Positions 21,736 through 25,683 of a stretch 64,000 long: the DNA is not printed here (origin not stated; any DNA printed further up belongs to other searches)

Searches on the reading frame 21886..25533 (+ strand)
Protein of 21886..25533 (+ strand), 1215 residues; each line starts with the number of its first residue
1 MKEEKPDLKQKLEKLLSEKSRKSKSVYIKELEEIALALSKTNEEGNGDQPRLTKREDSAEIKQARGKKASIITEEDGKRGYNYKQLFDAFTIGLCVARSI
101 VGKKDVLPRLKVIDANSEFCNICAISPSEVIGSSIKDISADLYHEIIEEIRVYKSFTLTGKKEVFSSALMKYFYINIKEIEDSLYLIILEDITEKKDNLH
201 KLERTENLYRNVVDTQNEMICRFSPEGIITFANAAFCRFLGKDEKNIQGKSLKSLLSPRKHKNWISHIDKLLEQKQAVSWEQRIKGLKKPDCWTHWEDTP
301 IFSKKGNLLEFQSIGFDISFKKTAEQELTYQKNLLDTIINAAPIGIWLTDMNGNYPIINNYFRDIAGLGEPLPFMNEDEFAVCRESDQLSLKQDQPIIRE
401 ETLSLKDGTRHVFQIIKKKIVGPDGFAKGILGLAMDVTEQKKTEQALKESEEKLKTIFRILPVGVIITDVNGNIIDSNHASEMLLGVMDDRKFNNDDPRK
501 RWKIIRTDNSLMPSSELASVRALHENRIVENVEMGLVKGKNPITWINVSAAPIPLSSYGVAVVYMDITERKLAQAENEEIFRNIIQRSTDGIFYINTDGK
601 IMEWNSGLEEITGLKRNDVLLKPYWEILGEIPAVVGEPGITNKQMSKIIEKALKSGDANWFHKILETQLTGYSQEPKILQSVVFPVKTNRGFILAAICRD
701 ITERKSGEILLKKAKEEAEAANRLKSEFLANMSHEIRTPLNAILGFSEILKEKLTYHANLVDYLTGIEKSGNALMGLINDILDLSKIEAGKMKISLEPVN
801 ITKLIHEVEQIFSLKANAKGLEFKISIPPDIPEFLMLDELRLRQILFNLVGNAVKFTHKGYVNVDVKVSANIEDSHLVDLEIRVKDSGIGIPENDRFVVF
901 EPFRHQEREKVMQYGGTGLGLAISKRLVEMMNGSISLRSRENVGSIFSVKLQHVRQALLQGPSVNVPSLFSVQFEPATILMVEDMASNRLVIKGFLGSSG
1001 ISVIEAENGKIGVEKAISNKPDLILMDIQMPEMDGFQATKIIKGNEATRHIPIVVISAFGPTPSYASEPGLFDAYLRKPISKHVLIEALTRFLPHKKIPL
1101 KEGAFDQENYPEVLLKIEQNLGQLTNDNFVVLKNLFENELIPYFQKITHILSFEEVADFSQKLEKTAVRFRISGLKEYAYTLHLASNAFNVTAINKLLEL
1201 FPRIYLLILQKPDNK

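Call 87: search_protein_families(library=pfam, proteins=[window:21886-25533:+], max_evalue=0.00001)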
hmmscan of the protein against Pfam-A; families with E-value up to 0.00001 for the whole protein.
window:21886-25533:+ (1215 aa): 8 families
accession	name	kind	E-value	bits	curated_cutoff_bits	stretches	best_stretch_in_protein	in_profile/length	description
PF13426.13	PAS_9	-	3.7e-33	114.3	27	2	590-703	2-103/103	PAS domain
PF00989.32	PAS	-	6.7e-28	97.4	22.6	2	581-624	3-46/113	PAS fold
PF02518.31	HATPase_c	-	1.8e-26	93.2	26.4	1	838-952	2-108/111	Histidine kinase-, DNA gyrase B-, and HSP90-like ATPase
PF08448.16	PAS_4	-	4.6e-24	85.2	23.1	2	214-309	2-96/110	PAS fold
PF13188.13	PAS_8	-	2.7e-22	78.3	21.8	0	207-255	1-46/65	PAS domain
PF00512.31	HisKA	-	4.6e-20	71.9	26.9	1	725-790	2-66/66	His Kinase A (phospho-acceptor) domain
PF00072.30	Response_reg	-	8.6e-19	68.2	30.2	1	979-1089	1-110/111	Response regulator receiver domain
PF08447.18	PAS_3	-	7.5e-06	26.6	25.6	0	230-313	2-87/89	PAS fold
